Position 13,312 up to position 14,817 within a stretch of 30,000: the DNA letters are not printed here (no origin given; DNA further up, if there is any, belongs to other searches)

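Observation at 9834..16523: Five-gene operon joining acyl-CoA enzymes to sugar-type enzymes, with a divergent CoA-transferase; no pathway match I can recognise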

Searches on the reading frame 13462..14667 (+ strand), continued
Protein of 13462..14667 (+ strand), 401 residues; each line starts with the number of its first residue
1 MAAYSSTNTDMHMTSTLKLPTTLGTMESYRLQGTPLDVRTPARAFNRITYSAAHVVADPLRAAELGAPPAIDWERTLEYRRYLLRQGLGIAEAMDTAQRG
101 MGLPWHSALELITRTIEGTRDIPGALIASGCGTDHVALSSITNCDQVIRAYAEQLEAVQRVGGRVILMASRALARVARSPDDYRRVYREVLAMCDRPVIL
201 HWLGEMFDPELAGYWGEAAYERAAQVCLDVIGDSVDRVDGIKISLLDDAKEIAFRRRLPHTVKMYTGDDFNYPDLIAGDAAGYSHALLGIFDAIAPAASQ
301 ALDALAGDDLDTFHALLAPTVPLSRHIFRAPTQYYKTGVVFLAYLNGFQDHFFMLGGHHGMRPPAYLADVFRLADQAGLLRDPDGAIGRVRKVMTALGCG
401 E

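Call 29: get_annotated_region(hit=H26, flank=12000)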
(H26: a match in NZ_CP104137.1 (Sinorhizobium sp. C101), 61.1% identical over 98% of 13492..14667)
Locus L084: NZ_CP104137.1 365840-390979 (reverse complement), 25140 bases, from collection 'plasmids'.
description: Sinorhizobium sp. C101 plasmid pC101c, complete sequence
organism: Sinorhizobium sp. C101 (NCBI taxid 2976819)
taxonomy: Bacteria; Pseudomonadota; Alphaproteobacteria; Hyphomicrobiales; Rhizobiaceae; Sinorhizobium; Sinorhizobium sp. C101
host: -; source: Phaseolus vulgaris,cell culture,Phaseolus vulgaris nodule,nodule from plant grown in inoculum free soil; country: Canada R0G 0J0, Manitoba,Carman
typing (MOB-suite, as given by PLSDB): non-mobilizable
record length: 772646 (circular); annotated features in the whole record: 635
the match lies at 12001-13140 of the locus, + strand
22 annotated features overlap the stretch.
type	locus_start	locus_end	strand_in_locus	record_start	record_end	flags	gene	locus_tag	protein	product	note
CDS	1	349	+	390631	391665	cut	-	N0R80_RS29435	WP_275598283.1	alcohol dehydrogenase catalytic domain-containing protein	-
CDS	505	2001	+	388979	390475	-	-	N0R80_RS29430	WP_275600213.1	aldehyde dehydrogenase family protein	-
CDS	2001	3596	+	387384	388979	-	-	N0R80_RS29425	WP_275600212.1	GMC family oxidoreductase N-terminal domain-containing protein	-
CDS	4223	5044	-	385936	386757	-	-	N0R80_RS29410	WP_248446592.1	aldo/keto reductase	-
CDS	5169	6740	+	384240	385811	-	-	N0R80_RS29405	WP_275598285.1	acyl CoA:acetate/3-ketoacid CoA transferase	-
CDS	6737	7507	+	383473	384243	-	-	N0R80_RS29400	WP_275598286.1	enoyl-CoA hydratase/isomerase family protein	-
CDS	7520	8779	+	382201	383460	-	-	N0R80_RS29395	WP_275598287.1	glycerate kinase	-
CDS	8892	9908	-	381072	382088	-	-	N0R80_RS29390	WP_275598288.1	aldo/keto reductase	-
CDS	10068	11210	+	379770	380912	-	-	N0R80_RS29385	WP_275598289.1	acyl-CoA dehydrogenase family protein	-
CDS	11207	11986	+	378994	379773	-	-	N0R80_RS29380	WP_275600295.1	3-ketoacyl-ACP reductase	-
CDS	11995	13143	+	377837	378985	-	-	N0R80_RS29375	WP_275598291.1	dihydrodipicolinate synthase family protein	-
CDS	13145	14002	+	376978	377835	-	-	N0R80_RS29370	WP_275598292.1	sugar phosphate isomerase/epimerase family protein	-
CDS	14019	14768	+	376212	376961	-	-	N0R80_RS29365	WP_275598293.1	electron transfer flavoprotein subunit beta/FixA family protein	-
CDS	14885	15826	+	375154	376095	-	-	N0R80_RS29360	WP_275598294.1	electron transfer flavoprotein subunit alpha/FixB family protein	-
CDS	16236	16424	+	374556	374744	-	-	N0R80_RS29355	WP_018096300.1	hypothetical protein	-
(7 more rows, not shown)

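Call 34: get_annotated_region(hit=H22, flank=9000)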
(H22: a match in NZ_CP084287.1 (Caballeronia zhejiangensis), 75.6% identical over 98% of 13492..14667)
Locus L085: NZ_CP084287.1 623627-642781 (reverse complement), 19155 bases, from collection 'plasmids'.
description: Caballeronia zhejiangensis strain A33_M4_a plasmid p3, complete sequence
organism: Caballeronia zhejiangensis (NCBI taxid 871203)
taxonomy: Bacteria; Pseudomonadota; Betaproteobacteria; Burkholderiales; Burkholderiaceae; Caballeronia; Caballeronia zhejiangensis
host: -; source: Anasa tristis,Cell culture; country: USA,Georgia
typing (MOB-suite, as given by PLSDB): mobilizable; relaxase MOBH,MOBP
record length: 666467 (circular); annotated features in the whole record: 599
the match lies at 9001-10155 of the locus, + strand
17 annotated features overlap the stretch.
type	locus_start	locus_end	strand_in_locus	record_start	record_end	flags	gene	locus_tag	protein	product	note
CDS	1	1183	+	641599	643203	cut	-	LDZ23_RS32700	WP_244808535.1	gamma-glutamyltransferase family protein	-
CDS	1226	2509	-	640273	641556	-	-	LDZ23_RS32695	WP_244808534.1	D-amino acid dehydrogenase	-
CDS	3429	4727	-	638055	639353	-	-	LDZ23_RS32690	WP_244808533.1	MFS transporter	GO:0055085 - transmembrane transport [Evidence IEA]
CDS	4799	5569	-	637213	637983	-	-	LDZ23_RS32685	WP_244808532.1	enoyl-CoA hydratase/isomerase family protein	-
CDS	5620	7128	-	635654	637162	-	-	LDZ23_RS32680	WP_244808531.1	CoA-transferase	-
CDS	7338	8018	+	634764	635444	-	-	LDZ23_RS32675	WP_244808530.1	TetR/AcrR family transcriptional regulator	GO:0006355 - regulation of DNA-templated transcription [Evidence IEA]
CDS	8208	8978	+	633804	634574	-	-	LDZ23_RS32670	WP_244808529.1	3-ketoacyl-ACP reductase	-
CDS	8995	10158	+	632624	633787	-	-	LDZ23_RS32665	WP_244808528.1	dihydrodipicolinate synthase family protein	-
CDS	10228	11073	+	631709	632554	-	-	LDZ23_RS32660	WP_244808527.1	sugar phosphate isomerase/epimerase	-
CDS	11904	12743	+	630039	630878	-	-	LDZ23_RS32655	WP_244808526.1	AraC family transcriptional regulator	-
CDS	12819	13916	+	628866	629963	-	-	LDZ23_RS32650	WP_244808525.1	GntG family PLP-dependent aldolase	-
CDS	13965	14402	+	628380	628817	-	-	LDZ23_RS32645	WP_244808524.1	tautomerase family protein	GO:0006725 - cellular aromatic compound metabolic process [Evidence IEA]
CDS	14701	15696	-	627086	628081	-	-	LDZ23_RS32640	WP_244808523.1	D-2-hydroxyacid dehydrogenase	-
CDS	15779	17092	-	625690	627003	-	-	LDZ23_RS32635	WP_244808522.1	dicarboxylate/amino acid:cation symporter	GO:0006835 - dicarboxylic acid transport [Evidence IEA]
CDS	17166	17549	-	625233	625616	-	-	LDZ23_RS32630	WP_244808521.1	VOC family protein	-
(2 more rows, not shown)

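Call 35: get_annotated_region(hit=H65, flank=9000)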
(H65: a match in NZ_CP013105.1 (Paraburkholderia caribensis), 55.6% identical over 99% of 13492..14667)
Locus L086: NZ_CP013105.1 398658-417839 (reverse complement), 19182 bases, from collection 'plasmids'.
description: Paraburkholderia caribensis strain MWAP64 plasmid 2, complete sequence
organism: Paraburkholderia caribensis (NCBI taxid 75105)
taxonomy: Bacteria; Pseudomonadota; Betaproteobacteria; Burkholderiales; Burkholderiaceae; Paraburkholderia; Paraburkholderia caribensis
host: -; source: -; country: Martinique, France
typing (MOB-suite, as given by PLSDB): non-mobilizable
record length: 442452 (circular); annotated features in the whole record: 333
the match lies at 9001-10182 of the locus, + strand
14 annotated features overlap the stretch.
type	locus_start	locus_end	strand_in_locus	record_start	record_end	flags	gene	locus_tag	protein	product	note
CDS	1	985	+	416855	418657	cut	-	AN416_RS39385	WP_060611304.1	NAD(P)/FAD-dependent oxidoreductase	-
CDS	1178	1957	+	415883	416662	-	-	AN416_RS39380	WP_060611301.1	acetoin reductase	GO:0045150 - acetoin catabolic process [Evidence IEA]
CDS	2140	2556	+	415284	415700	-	-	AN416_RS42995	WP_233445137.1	hypothetical protein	-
CDS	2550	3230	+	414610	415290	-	-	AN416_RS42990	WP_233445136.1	hypothetical protein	-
CDS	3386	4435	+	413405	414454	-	-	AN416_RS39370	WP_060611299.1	2,3-butanediol dehydrogenase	-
CDS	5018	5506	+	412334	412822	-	-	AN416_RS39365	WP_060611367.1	MaoC/PaaZ C-terminal domain-containing protein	-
CDS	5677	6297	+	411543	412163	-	-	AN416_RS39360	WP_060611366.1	TetR/AcrR family transcriptional regulator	GO:0006355 - regulation of DNA-templated transcription [Evidence IEA]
CDS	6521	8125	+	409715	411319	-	-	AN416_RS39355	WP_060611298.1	CoA-transferase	-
CDS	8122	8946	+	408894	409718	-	-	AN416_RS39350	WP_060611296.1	ThiF family adenylyltransferase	-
CDS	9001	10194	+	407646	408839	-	-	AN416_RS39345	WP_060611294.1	dihydrodipicolinate synthase family protein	-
CDS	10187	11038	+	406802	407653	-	-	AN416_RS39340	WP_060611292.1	sugar phosphate isomerase/epimerase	-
CDS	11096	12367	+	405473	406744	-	-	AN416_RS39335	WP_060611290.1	MFS transporter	GO:0055085 - transmembrane transport [Evidence IEA]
CDS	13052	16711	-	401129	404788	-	-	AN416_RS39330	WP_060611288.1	CheR family methyltransferase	-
CDS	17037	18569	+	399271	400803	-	-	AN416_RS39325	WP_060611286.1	PAS domain-containing sensor histidine kinase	-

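Call 36: get_annotated_region(hit=H74, flank=9000)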
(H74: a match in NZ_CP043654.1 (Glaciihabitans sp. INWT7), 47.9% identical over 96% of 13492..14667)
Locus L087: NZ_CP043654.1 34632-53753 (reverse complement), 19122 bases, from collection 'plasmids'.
description: Glaciihabitans sp. INWT7 plasmid unnamed1, complete sequence
organism: Glaciihabitans sp. INWT7 (NCBI taxid 2596912)
taxonomy: Bacteria; Actinomycetota; Actinomycetes; Micrococcales; Microbacteriaceae; Glaciihabitans; Glaciihabitans sp. INWT7
host: -; source: pure culture,soil; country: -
typing (MOB-suite, as given by PLSDB): non-mobilizable
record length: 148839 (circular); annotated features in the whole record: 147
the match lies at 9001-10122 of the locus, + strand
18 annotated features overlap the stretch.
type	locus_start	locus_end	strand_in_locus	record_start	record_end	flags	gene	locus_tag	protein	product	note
CDS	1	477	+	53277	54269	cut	-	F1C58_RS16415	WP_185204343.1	hydroxyacid dehydrogenase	-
CDS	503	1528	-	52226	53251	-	-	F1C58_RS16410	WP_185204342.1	LacI family DNA-binding transcriptional regulator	GO:0006351 - DNA-templated transcription [Evidence IEA]; GO:0045892 - negative regulation of DNA-templated ...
CDS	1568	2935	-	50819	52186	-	-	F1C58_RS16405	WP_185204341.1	FAD-dependent oxidoreductase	-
CDS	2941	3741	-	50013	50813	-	-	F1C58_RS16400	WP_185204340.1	enoyl-CoA hydratase/isomerase family protein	-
CDS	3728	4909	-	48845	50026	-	-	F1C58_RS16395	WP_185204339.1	CaiB/BaiF CoA-transferase family protein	-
CDS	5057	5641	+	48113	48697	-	-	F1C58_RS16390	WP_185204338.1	DUF624 domain-containing protein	-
CDS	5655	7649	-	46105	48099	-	-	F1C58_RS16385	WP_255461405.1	DUF2264 domain-containing protein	-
CDS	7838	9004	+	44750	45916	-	-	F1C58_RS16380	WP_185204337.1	Gfo/Idh/MocA family oxidoreductase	-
CDS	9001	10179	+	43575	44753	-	-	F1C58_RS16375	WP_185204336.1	dihydrodipicolinate synthase family protein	-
CDS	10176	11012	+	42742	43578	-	-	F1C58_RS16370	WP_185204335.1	sugar phosphate isomerase/epimerase family protein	-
CDS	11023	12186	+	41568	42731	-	-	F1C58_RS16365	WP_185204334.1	glycerate kinase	-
CDS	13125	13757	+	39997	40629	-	-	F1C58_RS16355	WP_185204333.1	NAD(P)H-binding protein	-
CDS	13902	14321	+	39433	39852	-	-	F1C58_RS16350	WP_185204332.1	MarR family winged helix-turn-helix transcriptional regulator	GO:0006355 - regulation of DNA-templated transcription [Evidence IEA]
CDS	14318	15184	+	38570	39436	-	-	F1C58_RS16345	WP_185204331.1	NmrA family NAD(P)-binding protein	-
CDS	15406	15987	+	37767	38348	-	-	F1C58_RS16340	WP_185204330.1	recombinase family protein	GO:0006310 - DNA recombination [Evidence IEA]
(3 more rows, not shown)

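Call 58: search_protein_families(library=ncbifam, proteins=[L048:7389-8807:+, L024:8832-9995:+, L026:4989-6248:+, L009:3925-4704:-, L025:4975-5994:-, L015:1697-2527:-], max_evalue=0.00001)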
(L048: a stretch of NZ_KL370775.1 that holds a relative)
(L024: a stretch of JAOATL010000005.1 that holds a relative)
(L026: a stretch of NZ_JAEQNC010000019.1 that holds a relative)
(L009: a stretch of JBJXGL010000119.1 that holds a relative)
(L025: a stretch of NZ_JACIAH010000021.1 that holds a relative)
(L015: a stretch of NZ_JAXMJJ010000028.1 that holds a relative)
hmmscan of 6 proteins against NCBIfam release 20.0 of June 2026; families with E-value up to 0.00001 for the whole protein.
L048:7389-8807:+ (472 aa): 0 families

L024:8832-9995:+ (387 aa): 4 families
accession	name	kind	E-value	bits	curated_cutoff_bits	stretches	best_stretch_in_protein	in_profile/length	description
TIGR04380.1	myo_inos_iolG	equivalog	9e-18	64.2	355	1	54-380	36-329/330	inositol 2-dehydrogenase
NF052479.1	LevoglcsnDh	equivalog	4.8e-14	51.8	650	1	54-234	45-223/386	levoglucosan dehydrogenase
NF040723.1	UDP-GlcNAcDh_Arch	equivalog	1.3e-07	31.4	450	1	53-167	33-145/302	UDP-N-acetylglucosamine 3-dehydrogenase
NF008607.0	PRK11579.1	subfamily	2.6e-06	26.7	330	1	98-220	80-196/346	oxidoreductase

L026:4989-6248:+ (419 aa): 2 families
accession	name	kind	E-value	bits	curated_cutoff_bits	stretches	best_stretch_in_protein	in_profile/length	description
NF041176.1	GlyK_Thmprot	equivalog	6.3e-65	220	550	1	36-412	36-390/397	glycerate 2-kinase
NF040791.1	gly_kin_Thpl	equivalog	1.2e-50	172.9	670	1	7-412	16-406/410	glycerate 2-kinase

L009:3925-4704:- (259 aa): 73 families (the best 25 are shown)
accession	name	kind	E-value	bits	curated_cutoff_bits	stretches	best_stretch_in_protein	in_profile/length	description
NF051848.1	EnCoAHydtEchA19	equivalog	1.2e-59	202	400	1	10-259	3-255/258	enoyl-CoA hydratase EchA19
NF004475.0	PRK05809.1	subfamily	4.4e-53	180.4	394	1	9-259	6-257/260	short-chain-enoyl-CoA hydratase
NF005802.0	PRK07657.1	equivalog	1.2e-51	175.7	363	1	14-259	11-257/260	enoyl-CoA hydratase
NF006566.0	PRK09076.1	subfamily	9.8e-49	166.3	286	1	8-258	6-256/260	enoyl-CoA hydratase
NF005803.0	PRK07658.1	equivalog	2.3e-48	164.8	313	1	9-259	4-254/257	enoyl-CoA hydratase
NF004796.0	PRK06144.1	subfamily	5.1e-47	160.5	272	1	4-259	5-259/262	enoyl-CoA hydratase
NF006007.0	PRK08138.1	subfamily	6.9e-47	160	355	1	15-259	16-258/261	enoyl-CoA hydratase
NF004634.0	PRK05980.1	equivalog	9.6e-46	156.3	375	1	12-258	8-259/263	crotonase/enoyl-CoA hydratase family protein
NF004517.0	PRK05862.1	equivalog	4.3e-44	150.9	396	1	12-259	9-254/257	enoyl-CoA hydratase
NF004781.0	PRK06127.1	subfamily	7e-44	150.5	291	1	8-259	12-266/269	enoyl-CoA hydratase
NF007239.0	PRK09674.1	equivalog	1.2e-43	149.5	371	1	15-259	12-254/257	2,3-dehydroadipyl-CoA hydratase PaaF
NF006100.0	PRK08252.1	subfamily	1.8e-43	149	282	1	8-258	4-250/254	crotonase/enoyl-CoA hydratase family protein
NF004840.0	PRK06190.1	equivalog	3e-43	148.3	253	1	13-248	10-244/260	enoyl-CoA hydratase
NF005864.0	PRK07799.1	equivalog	6.7e-43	146.8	316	1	7-259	8-263/266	crotonase/enoyl-CoA hydratase family protein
NF005699.0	PRK07509.1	equivalog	6.7e-42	144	249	1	7-254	4-256/267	crotonase/enoyl-CoA hydratase family protein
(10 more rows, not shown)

L025:4975-5994:- (339 aa): 2 families
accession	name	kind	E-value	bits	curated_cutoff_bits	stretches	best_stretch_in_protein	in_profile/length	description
NF049922.1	MethglyxlRedYdjG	equivalog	1.5e-21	76.7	550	1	8-311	5-304/326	NADH-dependent methylglyoxal reductase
TIGR01293.1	Kv_beta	subfamily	2.2e-08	33.5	365.4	0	7-86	4-83/319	voltage-dependent potassium channel subunit beta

L015:1697-2527:- (276 aa): 6 families
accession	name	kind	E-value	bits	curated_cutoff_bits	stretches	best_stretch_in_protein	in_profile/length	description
NF008377.0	PRK11172.1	equivalog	8.7e-69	231.7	327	1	17-276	8-267/267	2,5-didehydrogluconate reductase DkgB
NF008598.0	PRK11565.1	equivalog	1.1e-48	165.7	425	1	14-257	17-261/275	2,5-didehydrogluconate reductase DkgA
NF007695.0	PRK10376.1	subfamily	1e-15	57.6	280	1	26-257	41-287/290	oxidoreductase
NF049922.1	MethglyxlRedYdjG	equivalog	2.1e-09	36.9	550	0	78-186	108-219/326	NADH-dependent methylglyoxal reductase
TIGR01293.1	Kv_beta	subfamily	1.8e-07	30.5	365.4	1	29-149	35-165/319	voltage-dependent potassium channel subunit beta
NF007388.0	PRK09912.1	subfamily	6.2e-06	25.3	448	0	34-188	52-226/346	L-glyceraldehyde 3-phosphate reductase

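Call 60: search_solved_structures(query=L048:7389-8807:+, max_evalue=1)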
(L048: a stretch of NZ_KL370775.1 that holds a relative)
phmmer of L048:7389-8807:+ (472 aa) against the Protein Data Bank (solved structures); distinct sequences matched with E-value up to 1: 6.
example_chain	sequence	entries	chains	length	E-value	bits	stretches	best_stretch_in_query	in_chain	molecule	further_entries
3rit_A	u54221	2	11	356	0.0072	18.5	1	203-346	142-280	Dipeptide epimerase | Putative chloromuconate cycloisomerase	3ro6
2a8v_A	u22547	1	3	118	0.15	14.2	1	397-443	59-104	RNA BINDING DOMAIN OF RHO TRANSCRIPTION TERMINATION FACTOR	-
1a8v_A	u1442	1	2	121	0.15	14.1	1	397-443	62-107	TRANSCRIPTION TERMINATION FACTOR RHO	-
1a62_A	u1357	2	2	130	0.17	13.9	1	397-443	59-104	RHO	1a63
3dg3_A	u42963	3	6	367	0.36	12.9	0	185-266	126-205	Muconate cycloisomerase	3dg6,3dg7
9mz5_C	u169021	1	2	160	0.71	11.9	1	209-283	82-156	EatI from Mycobacterium avium subsp. paratuberculosis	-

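Call 61: search_solved_structures(query=L024:8832-9995:+, max_evalue=1e-10)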
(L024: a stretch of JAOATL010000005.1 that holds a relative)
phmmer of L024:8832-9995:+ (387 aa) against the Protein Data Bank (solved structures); distinct sequences matched with E-value up to 1e-10: 3.
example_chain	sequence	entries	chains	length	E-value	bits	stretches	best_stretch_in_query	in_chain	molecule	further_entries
3oqb_A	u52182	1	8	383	9.2e-187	623.9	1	2-386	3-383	Oxidoreductase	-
4koa_A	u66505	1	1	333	9.6e-14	54.3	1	51-207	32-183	1,5-anhydro-D-fructose reductase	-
2glx_A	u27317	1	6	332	5.4e-12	48.5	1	50-209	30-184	1,5-anhydro-D-fructose reductase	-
